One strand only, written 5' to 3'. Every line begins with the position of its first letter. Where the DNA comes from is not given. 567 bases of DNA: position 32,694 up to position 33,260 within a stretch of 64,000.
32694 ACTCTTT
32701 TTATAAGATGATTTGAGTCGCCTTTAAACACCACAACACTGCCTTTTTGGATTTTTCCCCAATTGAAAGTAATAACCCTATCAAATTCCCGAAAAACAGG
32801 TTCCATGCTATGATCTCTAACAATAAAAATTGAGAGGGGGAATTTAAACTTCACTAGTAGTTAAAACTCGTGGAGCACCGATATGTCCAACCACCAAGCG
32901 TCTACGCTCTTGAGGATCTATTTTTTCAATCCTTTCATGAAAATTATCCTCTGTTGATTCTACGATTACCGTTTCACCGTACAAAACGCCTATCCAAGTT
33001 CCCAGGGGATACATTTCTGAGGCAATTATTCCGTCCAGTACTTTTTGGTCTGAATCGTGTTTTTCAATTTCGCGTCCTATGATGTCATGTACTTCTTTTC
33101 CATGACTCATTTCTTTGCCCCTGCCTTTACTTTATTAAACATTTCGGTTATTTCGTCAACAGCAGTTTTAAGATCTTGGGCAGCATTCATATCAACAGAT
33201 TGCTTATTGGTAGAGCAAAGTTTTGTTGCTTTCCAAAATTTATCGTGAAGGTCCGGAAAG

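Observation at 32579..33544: Nickel superoxide dismutase operon with an extra, translationally coupled His-containing ORF between sodN and sodX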

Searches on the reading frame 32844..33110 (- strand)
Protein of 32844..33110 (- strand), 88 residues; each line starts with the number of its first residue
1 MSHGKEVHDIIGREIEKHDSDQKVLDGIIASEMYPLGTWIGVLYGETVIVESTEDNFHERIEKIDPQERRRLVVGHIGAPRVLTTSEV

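Call 3: search_protein_families(library=pfam, proteins=[window:32844-33110:-], max_evalue=1)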
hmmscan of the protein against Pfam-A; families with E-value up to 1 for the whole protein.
window:32844-33110:- (88 aa): 0 families

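Call 4: search_protein_families(library=ncbifam, proteins=[window:32844-33110:-], max_evalue=1)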
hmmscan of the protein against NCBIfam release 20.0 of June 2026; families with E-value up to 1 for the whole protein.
window:32844-33110:- (88 aa): 0 families

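Call 5: find_homologous_proteins(query=window:32844-33110:-, max_evalue=0.01)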
Query window:32844-33110:- (88 aa): 1 proteins with E <= 0.01 among 1 candidates.
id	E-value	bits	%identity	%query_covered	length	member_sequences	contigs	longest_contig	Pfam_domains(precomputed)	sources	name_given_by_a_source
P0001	5.0e-51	188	100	100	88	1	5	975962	-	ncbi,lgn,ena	-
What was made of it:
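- Tried and rejected: Word-indexed search of 5.8e9 proteins found only the query itself (call 5).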

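Call 8: find_encoding_contigs(protein=P0001, flank=6000, max_places=6)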
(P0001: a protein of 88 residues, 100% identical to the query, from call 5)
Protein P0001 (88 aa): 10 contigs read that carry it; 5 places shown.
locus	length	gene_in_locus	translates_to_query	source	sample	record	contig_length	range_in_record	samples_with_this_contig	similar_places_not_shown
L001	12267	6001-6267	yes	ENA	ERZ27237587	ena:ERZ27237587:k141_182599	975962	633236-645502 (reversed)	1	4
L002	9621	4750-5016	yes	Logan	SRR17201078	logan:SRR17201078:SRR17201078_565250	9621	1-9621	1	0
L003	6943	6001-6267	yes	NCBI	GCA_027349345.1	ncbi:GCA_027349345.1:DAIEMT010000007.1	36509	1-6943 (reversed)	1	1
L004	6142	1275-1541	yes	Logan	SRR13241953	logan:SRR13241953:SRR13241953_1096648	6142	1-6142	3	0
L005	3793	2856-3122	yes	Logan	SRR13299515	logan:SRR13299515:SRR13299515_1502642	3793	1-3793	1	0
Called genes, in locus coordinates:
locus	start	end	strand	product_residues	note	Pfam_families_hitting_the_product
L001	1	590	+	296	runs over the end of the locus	PF00698:Acyl_transf_1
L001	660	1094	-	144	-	PF00293:NUDIX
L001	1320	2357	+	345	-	PF05448:AXE1 (faint), PF02129:Peptidase_S15, PF01738:DLH (faint), PF00561:Abhydrolase_1, PF12146:Hydrolase_4, PF12697:Abhydrolase_6, PF00326:Peptidase_S9, PF08840:BAAT_C (weak), +3 more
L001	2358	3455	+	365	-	PF00150:Cellulase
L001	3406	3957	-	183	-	-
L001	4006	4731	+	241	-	PF00106:adh_short, PF08659:KR (weak), PF13561:adh_short_C2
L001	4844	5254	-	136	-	-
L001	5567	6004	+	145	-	PF09055:Sod_Ni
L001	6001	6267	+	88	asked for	-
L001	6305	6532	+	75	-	PF00717:Peptidase_S24 (weak)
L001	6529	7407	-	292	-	PF01522:Polysacc_deac_1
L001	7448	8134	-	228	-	PF13462:Thioredoxin_4, PF13098:Thioredoxin_2 (weak), PF01323:DSBA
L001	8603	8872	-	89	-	-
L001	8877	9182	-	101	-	PF00076:RRM_1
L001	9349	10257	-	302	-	PF13489:Methyltransf_23, PF07021:MetW (weak), PF13847:Methyltransf_31, PF08241:Methyltransf_11, PF08242:Methyltransf_12, PF13649:Methyltransf_25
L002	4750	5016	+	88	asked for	-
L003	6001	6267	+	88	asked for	-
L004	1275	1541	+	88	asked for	-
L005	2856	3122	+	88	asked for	-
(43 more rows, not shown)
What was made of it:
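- Checked: Automatic gene callers chose Met17 (75 aa), which would delete the catalytic Ser (call 8).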

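Call 19: search_protein_families(library=phrogs, proteins=[window:32844-33110:-], max_evalue=10)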
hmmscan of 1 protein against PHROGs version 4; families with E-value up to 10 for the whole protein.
window:32844-33110:- (88 aa): 2 families
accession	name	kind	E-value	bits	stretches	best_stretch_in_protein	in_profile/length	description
phrog_10607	-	unknown function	0.033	15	1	32-67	4-39/120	-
phrog_5682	-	DNA, RNA and nucleotide metabolism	0.36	11.1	1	28-73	26-71/209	thymidylate synthase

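Call 20: search_protein_families(library=pfam, proteins=[window:32844-33110:-], max_evalue=10)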
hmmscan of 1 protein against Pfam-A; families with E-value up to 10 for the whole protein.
window:32844-33110:- (88 aa): 0 families

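Call 24: search_protein_representatives(protein=window:32844-33110:-)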
Query: 88 residues. Proteins with E-value up to 0.001 (for the whole library): 4; up to 1e-10: 1; up to 1e-30: 1. The best 4 are listed.
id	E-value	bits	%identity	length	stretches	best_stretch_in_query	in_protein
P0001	1.6e-51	188.1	100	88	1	1-88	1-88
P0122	1.6e-09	54.0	34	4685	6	35-83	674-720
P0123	2.3e-09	53.5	41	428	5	5-30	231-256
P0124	2.3e-08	50.4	36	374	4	11-54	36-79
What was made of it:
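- Tried and rejected: Exhaustive phmmer over 1.84e9 representatives gave the query plus three repeat proteins (call 24).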

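Call 28: predict_structure(protein=window:32844-33110:-)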
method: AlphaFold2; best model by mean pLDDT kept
length: 88 residues; sequences in the alignment: 1
mean_pLDDT: 61.1   pTM: 0.51
mean pLDDT of the five models: 61.1, 48.6, 43.0, 41.7, 40.2
residues with pLDDT >= 90: 0; 70-90: 26; 50-70: 45; < 50: 17
segments of 3 or more residues with pLDDT < 50: 1-8, 86-88
pLDDT, mean of each block of 10 residues (from residue 1): 44 51 52 67 65 79 76 65 47
secondary structure, 60 per line:
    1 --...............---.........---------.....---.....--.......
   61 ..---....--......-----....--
elements in order: H3-17 H21-29 E39-43 E47-51 H54-62 H66-69 E72-77 E83-86

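Call 33: find_homologous_proteins(query=A2, max_evalue=10)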
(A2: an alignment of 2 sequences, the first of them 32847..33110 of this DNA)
Query A2 (2 sequences) (88 aa, profile of the alignment): 2 proteins with E <= 10 among 6 candidates.
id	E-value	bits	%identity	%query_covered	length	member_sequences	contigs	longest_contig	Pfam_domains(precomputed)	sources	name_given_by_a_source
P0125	2.1e-42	161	27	89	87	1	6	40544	-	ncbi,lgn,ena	-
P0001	4.5e-42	160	100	100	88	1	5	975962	-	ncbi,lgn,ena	-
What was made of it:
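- Tried and rejected: Profile search with both homologues returned only the two clusters (call 33).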

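Call 34: find_encoding_contigs(protein=P0125, flank=5000, max_places=8)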
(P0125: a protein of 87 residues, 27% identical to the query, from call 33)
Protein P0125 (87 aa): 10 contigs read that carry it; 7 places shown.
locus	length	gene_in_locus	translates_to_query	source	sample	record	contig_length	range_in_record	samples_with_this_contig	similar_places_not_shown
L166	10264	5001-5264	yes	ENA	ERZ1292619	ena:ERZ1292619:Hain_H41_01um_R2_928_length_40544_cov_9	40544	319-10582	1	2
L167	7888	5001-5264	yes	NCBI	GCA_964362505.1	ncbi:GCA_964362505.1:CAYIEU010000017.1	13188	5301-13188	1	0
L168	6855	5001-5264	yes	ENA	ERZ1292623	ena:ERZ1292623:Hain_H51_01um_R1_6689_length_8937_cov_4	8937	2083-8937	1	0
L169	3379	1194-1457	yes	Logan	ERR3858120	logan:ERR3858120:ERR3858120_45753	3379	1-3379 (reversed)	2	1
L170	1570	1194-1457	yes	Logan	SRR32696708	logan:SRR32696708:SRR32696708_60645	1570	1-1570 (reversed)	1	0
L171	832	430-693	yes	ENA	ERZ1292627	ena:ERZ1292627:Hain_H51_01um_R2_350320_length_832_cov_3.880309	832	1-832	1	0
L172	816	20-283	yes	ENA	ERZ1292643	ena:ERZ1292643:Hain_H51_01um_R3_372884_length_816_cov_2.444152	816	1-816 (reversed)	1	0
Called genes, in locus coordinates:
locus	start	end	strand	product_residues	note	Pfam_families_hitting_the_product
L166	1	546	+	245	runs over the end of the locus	-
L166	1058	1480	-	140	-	PF00892:EamA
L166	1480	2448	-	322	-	PF01594:AI-2E_transport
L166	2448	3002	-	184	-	-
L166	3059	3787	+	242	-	PF00106:adh_short, PF08659:KR, PF13561:adh_short_C2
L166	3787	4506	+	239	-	-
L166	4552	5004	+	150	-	PF09055:Sod_Ni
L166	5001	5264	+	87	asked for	-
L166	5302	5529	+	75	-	PF00717:Peptidase_S24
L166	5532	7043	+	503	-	PF02074:Peptidase_M32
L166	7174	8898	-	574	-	PF00239:Resolvase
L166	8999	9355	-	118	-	-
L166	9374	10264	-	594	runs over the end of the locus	PF09250:Prim-Pol, PF13481:AAA_25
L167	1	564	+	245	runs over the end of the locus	-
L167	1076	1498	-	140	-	PF00892:EamA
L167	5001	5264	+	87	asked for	-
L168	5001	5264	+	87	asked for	-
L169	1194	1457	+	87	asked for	-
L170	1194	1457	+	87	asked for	-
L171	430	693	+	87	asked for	-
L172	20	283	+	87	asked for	-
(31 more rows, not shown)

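Call 35: list_cluster_members(proteins=[P0001, P0125, P0002])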
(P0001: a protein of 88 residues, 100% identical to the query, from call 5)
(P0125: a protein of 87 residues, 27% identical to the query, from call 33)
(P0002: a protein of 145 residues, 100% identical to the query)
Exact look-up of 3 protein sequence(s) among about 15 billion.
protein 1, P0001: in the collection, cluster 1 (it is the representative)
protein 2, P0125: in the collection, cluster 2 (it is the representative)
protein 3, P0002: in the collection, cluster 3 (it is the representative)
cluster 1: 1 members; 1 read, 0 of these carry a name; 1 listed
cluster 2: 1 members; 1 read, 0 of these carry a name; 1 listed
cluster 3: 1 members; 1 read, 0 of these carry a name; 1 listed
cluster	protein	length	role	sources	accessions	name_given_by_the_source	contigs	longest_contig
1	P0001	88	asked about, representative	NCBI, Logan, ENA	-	-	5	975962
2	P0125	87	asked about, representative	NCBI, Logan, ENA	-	-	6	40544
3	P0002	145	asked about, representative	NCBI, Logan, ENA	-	-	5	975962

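Call 44: fold_search(model_id=the predicted structure, library=pdb)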
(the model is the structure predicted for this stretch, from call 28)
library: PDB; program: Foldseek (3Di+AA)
matches with E <= 10: 127; with E <= 0.001: 0
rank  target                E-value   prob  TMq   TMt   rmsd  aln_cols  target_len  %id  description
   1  8uk7_B                8.4e-01  0.20  0.39  0.32   7.6        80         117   14  Periplasmic domain of Escherichia coli CpxA (released 2023-10-25)
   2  3c2w_F                1.3e+00  0.08  0.31  0.09  10.7        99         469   15  Crystal structure of the photosensory core domain of P. aeruginosa bacteriophytochrome PaBphP in the Pfr state (released 2008-09-23)
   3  3fjv_A                1.3e+00  0.07  0.26  0.14  11.6        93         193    6  Crystal structure of novel protein of unknown function (YP_111841.1) from BURKHOLDERIA PSEUDOMALLEI K96243 at 1.90 A r (released 2009-01-13)
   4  1cbf                  1.5e+00  0.18  0.33  0.13   7.3        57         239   12  THE X-RAY STRUCTURE OF A COBALAMIN BIOSYNTHETIC ENZYME, COBALT PRECORRIN-4 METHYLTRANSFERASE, CBIF (released 1999-05-11)
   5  3fjv_B                1.7e+00  0.08  0.28  0.17  10.3        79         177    8  Crystal structure of novel protein of unknown function (YP_111841.1) from BURKHOLDERIA PSEUDOMALLEI K96243 at 1.90 A r (released 2009-01-13)
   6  1s4d_K                2.1e+00  0.09  0.28  0.11   7.2        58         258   12  Crystal Structure Analysis of the S-adenosyl-L-methionine dependent uroporphyrinogen-III C-methyltransferase SUMT (released 2004-11-30)
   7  8yo3_C                2.5e+00  0.01  0.14  0.07  13.3       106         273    8  structure of phage T4 topoisomerase II central domain (released 2024-09-25)
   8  4zr7_D                2.9e+00  0.08  0.36  0.28  10.7        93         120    9  The structure of a domain of a functionally unknown protein from Bacillus subtilis subsp. subtilis str. 168 (released 2015-05-27)
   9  5njl                  2.9e+00  0.05  0.30  0.11  11.7        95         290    8  Cwp2 from Clostridium difficile (released 2017-07-05)
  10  8rjm_B                3.0e+00  0.07  0.29  0.08   6.5        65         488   11  Serial femtosecond X-ray structure of a fluorescence optimized bathy phytochrome PAiRFP2 derived from wild-type Agp2 i (released 2025-05-14)
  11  8rjo_B                3.0e+00  0.05  0.28  0.08   6.6        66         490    9  Serial femtosecond X-ray structure of a fluorescence optimized bathy phytochrome PAiRFP2 derived from wild-type Agp2 i (released 2025-05-14)
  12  4zr7_C                3.2e+00  0.08  0.35  0.28  10.8        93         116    9  The structure of a domain of a functionally unknown protein from Bacillus subtilis subsp. subtilis str. 168 (released 2015-05-27)
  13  9pzg_V                3.2e+00  0.04  0.25  0.11   8.1        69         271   14  Bacterial ribosomal 2'-O-methyltransferase RsmI in complex with the small ribosomal subunit (released 2025-09-24)
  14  8u1j                  3.5e+00  0.03  0.20  0.18  12.4        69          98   13  N-Terminal domain of DNA-Damage Response Protein C (DdrC) from Deinococcus radiodurans - Crystal form xMJ7102 (released 2023-09-20)
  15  9bgt_A                3.5e+00  0.01  0.18  0.14  10.8        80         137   11  Cryo-EM structure of Trypanosoma cruzi MscS C66L in nanodiscs (released 2025-05-07)
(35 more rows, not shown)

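Call 45: predict_structure(alignment_id=A3)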
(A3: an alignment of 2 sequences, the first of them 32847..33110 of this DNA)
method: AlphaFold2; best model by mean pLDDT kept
length: 88 residues; sequences in the alignment: 2
mean_pLDDT: 70.9   pTM: 0.62
mean pLDDT of the five models: 70.9, 48.9, 48.5, 40.5, 40.2
residues with pLDDT >= 90: 12; 70-90: 48; 50-70: 2; < 50: 26
segments of 3 or more residues with pLDDT < 50: 1-17, 80-88
pLDDT, mean of each block of 10 residues (from residue 1): 35 47 85 86 90 90 85 79 35
secondary structure, 60 per line:
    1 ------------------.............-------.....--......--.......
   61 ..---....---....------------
elements in order: H19-31 E39-43 E46-51 H54-62 H66-69 E73-76
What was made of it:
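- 32844..33110 (-): Middle ORF, an 88-aa acidic orphan protein (17 D+E, 10 K+R, 5 H, 0 C). Its ATG overlaps the sodN TGA (ATGA). Its TAA lies inside sodX codons 3-4. AF2 predicts a core at residues 20-79 with pLDDT 85-90 and an alpha-beta-beta-alpha-alpha-beta topology (call 45).
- AF2 predicts a compact core at pLDDT 85-90 from only two sequences (call 45).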

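Call 49: search_solved_structures(query=A3, max_evalue=10)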
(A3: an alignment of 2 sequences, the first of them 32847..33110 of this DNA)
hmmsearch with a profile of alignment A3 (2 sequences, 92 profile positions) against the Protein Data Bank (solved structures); distinct sequences matched with E-value up to 10: 1.
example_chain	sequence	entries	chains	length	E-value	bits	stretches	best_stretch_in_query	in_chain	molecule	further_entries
5opt_n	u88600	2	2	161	1.2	12.6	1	25-53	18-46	40S ribosomal protein S10, putative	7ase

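Call 50: search_protein_families(library=pfam, proteins=[P0125], max_evalue=10)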
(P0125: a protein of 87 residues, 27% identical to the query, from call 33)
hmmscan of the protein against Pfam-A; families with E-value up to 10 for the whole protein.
P0125 (87 aa): 1 family
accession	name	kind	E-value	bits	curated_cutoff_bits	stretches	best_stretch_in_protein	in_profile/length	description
PF00827.22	Ribosomal_L15e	-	0.26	11.3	27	1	51-75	39-63/191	Ribosomal L15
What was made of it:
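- On DUF5678 (PF18929): No Pfam hit at E<=10 for the window protein or P0125 (calls 20, 50).
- Closest known: DUF5678. Different: The Pfam model gives no hit at E<=10 for either homologue (calls 20, 50).
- The fold match is not significant (E 0.1), and Pfam DUF5678 does not hit by sequence (calls 20, 50).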

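Call 51: fold_search(model_id=the predicted structure, library=pdb)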
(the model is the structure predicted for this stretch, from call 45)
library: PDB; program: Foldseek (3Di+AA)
matches with E <= 10: 419; with E <= 0.001: 0
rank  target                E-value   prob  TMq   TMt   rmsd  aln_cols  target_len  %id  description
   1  8cx9_K                2.5e-01  0.23  0.30  0.34  11.4        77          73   19  Structure of the SARS-COV2 PLpro (C111S) in complex with a dimeric Ubv that inhibits activity by an unusual allosteric (released 2023-01-25)
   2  8cx9_G                5.2e-01  0.18  0.32  0.36  11.7        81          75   20  Structure of the SARS-COV2 PLpro (C111S) in complex with a dimeric Ubv that inhibits activity by an unusual allosteric (released 2023-01-25)
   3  6qk9_A                6.7e-01  0.12  0.27  0.30  11.7        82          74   16  A dimeric ubiquitin formed by a single amino acid substitution (released 2019-07-24)
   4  5o6s_C                9.3e-01  0.15  0.34  0.39  11.8        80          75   14  UbV.B4R, a dimeric ubiquitin variant binding to BIRC4 RING (released 2017-11-01)
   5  8cx9_F                9.3e-01  0.13  0.30  0.34  11.7        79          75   18  Structure of the SARS-COV2 PLpro (C111S) in complex with a dimeric Ubv that inhibits activity by an unusual allosteric (released 2023-01-25)
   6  6dj9_J                9.9e-01  0.10  0.28  0.31  11.0        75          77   19  Structure of the USP15 DUSP domain in complex with a high-affinity Ubiquitin Variant (UbV) (released 2019-01-23)
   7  5o6s_A                1.1e+00  0.14  0.32  0.36  12.0        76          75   16  UbV.B4R, a dimeric ubiquitin variant binding to BIRC4 RING (released 2017-11-01)
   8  6qk9_E                1.1e+00  0.12  0.27  0.31  11.7        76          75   16  A dimeric ubiquitin formed by a single amino acid substitution (released 2019-07-24)
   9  6hek_D                1.1e+00  0.07  0.20  0.22   9.9        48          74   21  Structure of human USP28 bound to Ubiquitin-PA (released 2019-03-27)
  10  9csh_B                1.1e+00  0.09  0.24  0.27  11.7        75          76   17  Turnip Yellow Mosaic Virus (TYMV) protease (PRO) bound to a ubiquitin variant (UbV3) (released 2025-01-22)
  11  7rma_A                1.1e+00  0.08  0.26  0.29  12.3        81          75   18  Structure of the fourth UIM (Ubiquitin Interacting Motif) of ANKRD13D in complex with a high affinity UbV (Ubiquitin V (released 2022-05-11)
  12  5o6s_B                1.2e+00  0.14  0.34  0.38  11.9        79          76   15  UbV.B4R, a dimeric ubiquitin variant binding to BIRC4 RING (released 2017-11-01)
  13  6qk9_G                1.2e+00  0.11  0.27  0.32  11.6        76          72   16  A dimeric ubiquitin formed by a single amino acid substitution (released 2019-07-24)
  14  6qk9_F                1.2e+00  0.10  0.27  0.31  11.5        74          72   16  A dimeric ubiquitin formed by a single amino acid substitution (released 2019-07-24)
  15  6dj9_G                1.2e+00  0.08  0.26  0.29  11.0        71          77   17  Structure of the USP15 DUSP domain in complex with a high-affinity Ubiquitin Variant (UbV) (released 2019-01-23)
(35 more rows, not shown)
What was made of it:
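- On DUF5678 (PF18929): The PDB gives nothing better than E 0.25 (call 51).
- Tried and rejected: PDB searches gave nothing, either with a sequence profile (call 49) or with Foldseek on two models (calls 44, 51).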

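Call 54: fold_search(model_id=the predicted structure, library=viral)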
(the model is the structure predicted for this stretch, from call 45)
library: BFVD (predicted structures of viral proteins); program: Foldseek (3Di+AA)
matches with E <= 10: 581; with E <= 0.001: 0
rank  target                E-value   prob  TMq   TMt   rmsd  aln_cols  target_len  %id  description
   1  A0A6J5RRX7            3.6e-02  0.72  0.38  0.20  13.4        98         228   11  Uncharacterized protein [uncultured Caudovirales phage]
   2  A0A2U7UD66            1.0e-01  0.93  0.58  0.54   3.9        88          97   15  DUF5678 domain-containing protein [Pandoravirus neocaledonia]
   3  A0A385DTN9            1.3e-01  0.60  0.37  0.52  20.2        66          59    9  Uncharacterized protein [Gordonia phage Skysand]
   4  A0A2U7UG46            1.4e-01  0.91  0.47  0.50   3.3        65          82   20  DUF5678 domain-containing protein [Pandoravirus macleodensis]
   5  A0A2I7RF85            1.5e-01  0.93  0.43  0.16   7.1        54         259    2  (no name in the UniProt tables at hand)
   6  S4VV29                2.2e-01  0.85  0.54  0.35   4.1        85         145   19  Uncharacterized protein [Pandoravirus dulcis]
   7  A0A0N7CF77            2.7e-01  0.28  0.33  0.25  15.8        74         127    7  Uncharacterized protein [Salmonella phage 37]
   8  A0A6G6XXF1            3.3e-01  0.77  0.38  0.61   5.1        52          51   17  (no name in the UniProt tables at hand)
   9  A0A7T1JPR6            3.3e-01  0.54  0.34  0.46   4.4        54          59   11  Uncharacterized protein [Escherichia phage VEc25]
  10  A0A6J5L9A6            4.2e-01  0.30  0.38  0.16  18.5        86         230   12  Uncharacterized protein (Fragment) [uncultured Caudovirales phage]
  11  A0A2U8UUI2            4.8e-01  0.30  0.40  0.34  13.3        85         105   20  Uncharacterized protein [Microbacterium phage Hendrix]
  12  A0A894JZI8            4.8e-01  0.21  0.38  0.08  18.9        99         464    9  (no name in the UniProt tables at hand)
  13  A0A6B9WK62            5.2e-01  0.33  0.36  0.24  10.1        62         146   16  Uncharacterized protein [Escherichia phage altidsur]
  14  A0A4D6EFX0            5.5e-01  0.60  0.49  0.20   5.5        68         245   10  Uncharacterized protein [Pandoravirus celtis]
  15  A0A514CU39            5.5e-01  0.25  0.30  0.41   4.9        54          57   17  Uncharacterized protein [Achromobacter phage vB_AxyP_19-32_Axy10]
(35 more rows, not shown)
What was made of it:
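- On DUF5678 (PF18929): BFVD Foldseek gives prob 0.91-0.93, TM 0.47-0.58 and E 0.10-0.14 (call 54).
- Closest known: DUF5678. Same: Foldseek against BFVD gives prob 0.91-0.93 and TM 0.47-0.58 (call 54).
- The best fold matches are DUF5678 proteins of Pandoravirus: prob 0.91-0.93, TM 0.47-0.58 (call 54).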

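Call 62: find_related_loci(query=A3, collection=viral_contigs, flank=3000)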
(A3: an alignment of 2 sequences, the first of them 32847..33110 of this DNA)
Query A3 (88 aa) in viral_contigs; peptide patterns used: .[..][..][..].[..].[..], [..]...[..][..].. (x = any residue, [..] = any of these).
54 stretches matched a pattern, but none encodes a relative of the query by tblastn (E <= 1e-3).

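Call 66: search_dna_similar(query=window:32847-33110:-, collection=phages, mode=protein, max_evalue=1, max_rows=10)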
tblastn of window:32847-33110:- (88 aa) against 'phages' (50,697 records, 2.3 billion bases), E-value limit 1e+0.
No match.

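Call 67: search_dna_similar(query=P0125, collection=phages, mode=protein, max_evalue=1, max_rows=10)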
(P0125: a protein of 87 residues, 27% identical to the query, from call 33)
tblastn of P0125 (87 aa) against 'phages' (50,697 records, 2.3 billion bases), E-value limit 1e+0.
No match.
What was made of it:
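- None was found in any other context among 5.8e9 proteins, 1.84e9 representatives, viral contigs or phage records (calls 5, 24, 33, 62, 66, 67). No homologue was found in any other context, in viral contigs or in phage records (calls 24, 33, 62, 66, 67).
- Tried and rejected: Viral contigs and phage records gave nothing (calls 62, 66, 67).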

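Call 78: search_protein_families(library=padloc, proteins=[window:32847-33110:-, P0125], max_evalue=10)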
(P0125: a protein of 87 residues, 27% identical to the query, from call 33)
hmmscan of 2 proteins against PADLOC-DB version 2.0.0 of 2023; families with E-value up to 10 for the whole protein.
window:32847-33110:- (88 aa): 0 families

P0125 (87 aa): 0 families
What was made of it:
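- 32844..33110 (-): No family hit (calls 3, 4, 19, 20, 78).
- On Anti-phage defence / toxin-antitoxin components: No hit at E<=10 for either homologue (call 78).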

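Call 79: search_protein_families(library=phrogs, proteins=[P0125], max_evalue=10)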
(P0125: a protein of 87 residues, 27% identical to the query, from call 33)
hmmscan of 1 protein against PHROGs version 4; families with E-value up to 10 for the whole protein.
P0125 (87 aa): 1 family
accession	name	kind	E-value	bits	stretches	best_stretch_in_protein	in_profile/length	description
phrog_29315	-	unknown function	0.034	15.4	1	35-70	19-54/59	-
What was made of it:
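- Tried and rejected: Family libraries (Pfam, NCBIfam, PHROGs, PADLOC) gave nothing significant (calls 3, 4, 19, 20, 50, 78, 79).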
